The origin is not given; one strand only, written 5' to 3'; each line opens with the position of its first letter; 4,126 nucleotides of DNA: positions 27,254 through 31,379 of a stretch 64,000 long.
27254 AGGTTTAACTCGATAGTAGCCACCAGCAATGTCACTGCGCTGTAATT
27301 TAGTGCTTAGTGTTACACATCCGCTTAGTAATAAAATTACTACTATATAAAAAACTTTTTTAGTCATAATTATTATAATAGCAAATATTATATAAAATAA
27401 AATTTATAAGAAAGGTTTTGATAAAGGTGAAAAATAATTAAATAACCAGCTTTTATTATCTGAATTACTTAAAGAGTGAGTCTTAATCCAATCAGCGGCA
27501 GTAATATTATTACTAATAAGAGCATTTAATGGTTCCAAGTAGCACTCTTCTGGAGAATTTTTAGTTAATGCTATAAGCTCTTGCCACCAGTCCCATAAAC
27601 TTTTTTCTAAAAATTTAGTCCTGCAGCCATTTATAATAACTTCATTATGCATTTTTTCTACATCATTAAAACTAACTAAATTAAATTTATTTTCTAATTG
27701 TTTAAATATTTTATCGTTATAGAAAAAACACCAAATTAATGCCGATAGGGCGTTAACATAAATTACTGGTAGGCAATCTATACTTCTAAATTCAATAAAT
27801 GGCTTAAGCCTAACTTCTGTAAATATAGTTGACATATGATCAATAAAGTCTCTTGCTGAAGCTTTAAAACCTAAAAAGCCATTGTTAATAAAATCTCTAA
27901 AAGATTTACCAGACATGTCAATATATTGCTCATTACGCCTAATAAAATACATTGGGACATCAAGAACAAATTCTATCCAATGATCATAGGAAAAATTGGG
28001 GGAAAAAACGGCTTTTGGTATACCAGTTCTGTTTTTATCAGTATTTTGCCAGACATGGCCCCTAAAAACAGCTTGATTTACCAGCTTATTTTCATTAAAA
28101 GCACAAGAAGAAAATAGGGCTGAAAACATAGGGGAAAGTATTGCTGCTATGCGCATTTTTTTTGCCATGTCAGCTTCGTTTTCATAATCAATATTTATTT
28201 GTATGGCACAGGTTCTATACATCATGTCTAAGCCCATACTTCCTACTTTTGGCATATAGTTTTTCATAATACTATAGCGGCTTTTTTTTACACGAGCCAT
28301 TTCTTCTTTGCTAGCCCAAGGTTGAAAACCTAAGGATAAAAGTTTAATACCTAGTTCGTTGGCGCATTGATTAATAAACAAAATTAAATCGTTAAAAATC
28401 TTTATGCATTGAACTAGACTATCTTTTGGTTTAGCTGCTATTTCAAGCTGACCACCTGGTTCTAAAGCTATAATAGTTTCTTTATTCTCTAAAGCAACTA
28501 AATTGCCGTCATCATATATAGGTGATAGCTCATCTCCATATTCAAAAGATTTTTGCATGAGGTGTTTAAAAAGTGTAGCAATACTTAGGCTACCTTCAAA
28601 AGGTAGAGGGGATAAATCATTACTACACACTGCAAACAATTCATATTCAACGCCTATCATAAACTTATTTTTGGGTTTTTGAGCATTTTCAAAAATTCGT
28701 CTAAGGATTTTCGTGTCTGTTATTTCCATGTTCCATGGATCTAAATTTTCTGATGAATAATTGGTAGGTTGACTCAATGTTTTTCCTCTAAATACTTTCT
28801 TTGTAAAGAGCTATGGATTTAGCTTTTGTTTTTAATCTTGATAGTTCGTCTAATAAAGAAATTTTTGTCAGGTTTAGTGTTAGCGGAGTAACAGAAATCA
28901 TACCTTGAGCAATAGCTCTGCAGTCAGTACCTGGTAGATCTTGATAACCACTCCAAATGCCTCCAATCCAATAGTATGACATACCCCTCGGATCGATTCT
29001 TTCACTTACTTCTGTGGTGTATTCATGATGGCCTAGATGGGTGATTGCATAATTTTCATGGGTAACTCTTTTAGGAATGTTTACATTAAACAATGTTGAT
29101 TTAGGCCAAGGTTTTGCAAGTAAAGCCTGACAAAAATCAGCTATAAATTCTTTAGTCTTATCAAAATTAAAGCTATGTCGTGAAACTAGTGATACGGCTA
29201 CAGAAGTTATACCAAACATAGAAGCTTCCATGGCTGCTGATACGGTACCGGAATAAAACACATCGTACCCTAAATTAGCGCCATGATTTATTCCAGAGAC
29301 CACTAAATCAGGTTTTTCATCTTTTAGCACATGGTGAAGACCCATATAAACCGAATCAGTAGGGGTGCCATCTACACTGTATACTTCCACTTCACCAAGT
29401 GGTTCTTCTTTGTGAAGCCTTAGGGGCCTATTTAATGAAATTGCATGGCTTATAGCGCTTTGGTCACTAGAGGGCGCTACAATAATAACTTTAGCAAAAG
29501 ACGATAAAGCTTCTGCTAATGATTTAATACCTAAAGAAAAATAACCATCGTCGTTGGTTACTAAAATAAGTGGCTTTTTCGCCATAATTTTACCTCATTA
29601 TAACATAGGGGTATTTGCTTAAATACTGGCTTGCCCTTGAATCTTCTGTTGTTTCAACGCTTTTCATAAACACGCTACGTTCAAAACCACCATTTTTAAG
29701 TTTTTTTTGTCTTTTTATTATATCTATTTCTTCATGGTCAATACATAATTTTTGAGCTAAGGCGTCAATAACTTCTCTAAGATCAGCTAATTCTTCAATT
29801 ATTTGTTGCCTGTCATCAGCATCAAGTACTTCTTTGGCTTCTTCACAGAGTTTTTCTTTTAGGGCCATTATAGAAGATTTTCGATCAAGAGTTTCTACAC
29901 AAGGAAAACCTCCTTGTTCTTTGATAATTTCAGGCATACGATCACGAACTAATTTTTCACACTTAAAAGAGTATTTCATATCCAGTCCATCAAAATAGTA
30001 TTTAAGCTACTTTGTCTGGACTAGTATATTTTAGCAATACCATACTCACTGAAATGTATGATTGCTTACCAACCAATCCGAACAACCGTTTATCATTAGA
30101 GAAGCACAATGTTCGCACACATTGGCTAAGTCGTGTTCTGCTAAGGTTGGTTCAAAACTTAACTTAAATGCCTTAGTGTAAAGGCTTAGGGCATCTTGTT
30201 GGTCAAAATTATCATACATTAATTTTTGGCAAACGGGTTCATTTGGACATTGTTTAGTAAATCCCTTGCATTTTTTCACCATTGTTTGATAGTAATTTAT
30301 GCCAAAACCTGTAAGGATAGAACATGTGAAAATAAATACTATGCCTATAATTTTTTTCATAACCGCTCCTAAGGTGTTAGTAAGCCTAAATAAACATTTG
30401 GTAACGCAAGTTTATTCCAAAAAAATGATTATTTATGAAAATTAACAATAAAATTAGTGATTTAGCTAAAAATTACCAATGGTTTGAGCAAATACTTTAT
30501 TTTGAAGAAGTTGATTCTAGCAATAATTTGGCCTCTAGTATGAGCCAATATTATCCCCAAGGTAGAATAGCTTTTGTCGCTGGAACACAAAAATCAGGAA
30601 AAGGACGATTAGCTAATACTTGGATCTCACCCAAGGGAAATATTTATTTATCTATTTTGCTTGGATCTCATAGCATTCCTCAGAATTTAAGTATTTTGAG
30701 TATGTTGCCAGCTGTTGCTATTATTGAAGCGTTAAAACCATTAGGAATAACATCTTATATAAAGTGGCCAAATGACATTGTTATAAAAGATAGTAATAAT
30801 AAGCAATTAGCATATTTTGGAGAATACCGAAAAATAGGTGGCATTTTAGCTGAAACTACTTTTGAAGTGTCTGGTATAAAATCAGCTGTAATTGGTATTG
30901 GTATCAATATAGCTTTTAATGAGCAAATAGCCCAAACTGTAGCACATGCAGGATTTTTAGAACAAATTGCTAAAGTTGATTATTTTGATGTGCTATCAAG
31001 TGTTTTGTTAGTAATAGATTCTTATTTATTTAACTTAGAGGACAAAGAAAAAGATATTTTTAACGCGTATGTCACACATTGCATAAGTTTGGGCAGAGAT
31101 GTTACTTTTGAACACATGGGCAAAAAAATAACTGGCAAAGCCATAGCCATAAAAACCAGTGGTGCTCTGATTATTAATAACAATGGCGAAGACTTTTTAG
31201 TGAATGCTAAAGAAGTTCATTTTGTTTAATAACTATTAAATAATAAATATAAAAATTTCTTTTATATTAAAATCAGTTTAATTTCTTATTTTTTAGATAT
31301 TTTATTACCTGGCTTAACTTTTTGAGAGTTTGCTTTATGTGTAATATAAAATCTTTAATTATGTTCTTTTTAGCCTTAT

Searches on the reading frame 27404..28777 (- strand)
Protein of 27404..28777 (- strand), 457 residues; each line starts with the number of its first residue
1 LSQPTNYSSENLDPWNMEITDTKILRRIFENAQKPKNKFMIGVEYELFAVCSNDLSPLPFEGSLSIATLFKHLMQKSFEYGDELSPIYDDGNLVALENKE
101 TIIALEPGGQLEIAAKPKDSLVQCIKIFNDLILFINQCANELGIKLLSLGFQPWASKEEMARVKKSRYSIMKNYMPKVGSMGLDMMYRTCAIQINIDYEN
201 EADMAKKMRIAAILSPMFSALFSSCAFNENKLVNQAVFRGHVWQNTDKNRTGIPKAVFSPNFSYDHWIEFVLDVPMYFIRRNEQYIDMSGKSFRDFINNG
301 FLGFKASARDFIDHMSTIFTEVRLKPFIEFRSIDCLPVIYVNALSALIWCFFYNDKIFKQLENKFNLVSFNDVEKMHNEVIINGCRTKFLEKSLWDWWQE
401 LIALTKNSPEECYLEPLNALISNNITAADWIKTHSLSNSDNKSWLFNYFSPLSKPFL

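Call 99: search_protein_families(library=pfam, proteins=[window:27404-28777:-], max_evalue=0.00001)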
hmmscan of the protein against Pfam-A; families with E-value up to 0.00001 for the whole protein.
window:27404-28777:- (457 aa): 1 family
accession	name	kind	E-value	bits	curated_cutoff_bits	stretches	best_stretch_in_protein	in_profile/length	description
PF04107.18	GCS2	-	7.6e-39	134.2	21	1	84-355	20-277/291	Glutamate-cysteine ligase family 2(GCS2)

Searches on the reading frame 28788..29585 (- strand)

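Call 99: search_protein_families(library=pfam, proteins=[window:28788-29585:-], max_evalue=0.00001)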
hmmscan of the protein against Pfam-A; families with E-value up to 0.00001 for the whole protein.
window:28788-29585:- (265 aa): 1 family
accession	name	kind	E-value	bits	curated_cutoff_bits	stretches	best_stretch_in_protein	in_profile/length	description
PF01975.23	SurE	-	1.6e-62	211.1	22.1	1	7-190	1-188/189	Survival protein SurE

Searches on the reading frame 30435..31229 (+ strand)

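Call 99: search_protein_families(library=pfam, proteins=[window:30435-31229:+], max_evalue=0.00001)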
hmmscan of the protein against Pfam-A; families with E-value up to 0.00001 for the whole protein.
window:30435-31229:+ (264 aa): 1 family
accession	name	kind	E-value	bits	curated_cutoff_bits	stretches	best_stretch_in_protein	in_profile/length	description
PF03099.24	BPL_LplA_LipB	-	1.9e-18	67.1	21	1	27-158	6-133/133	Biotin/lipoate A/B protein ligase family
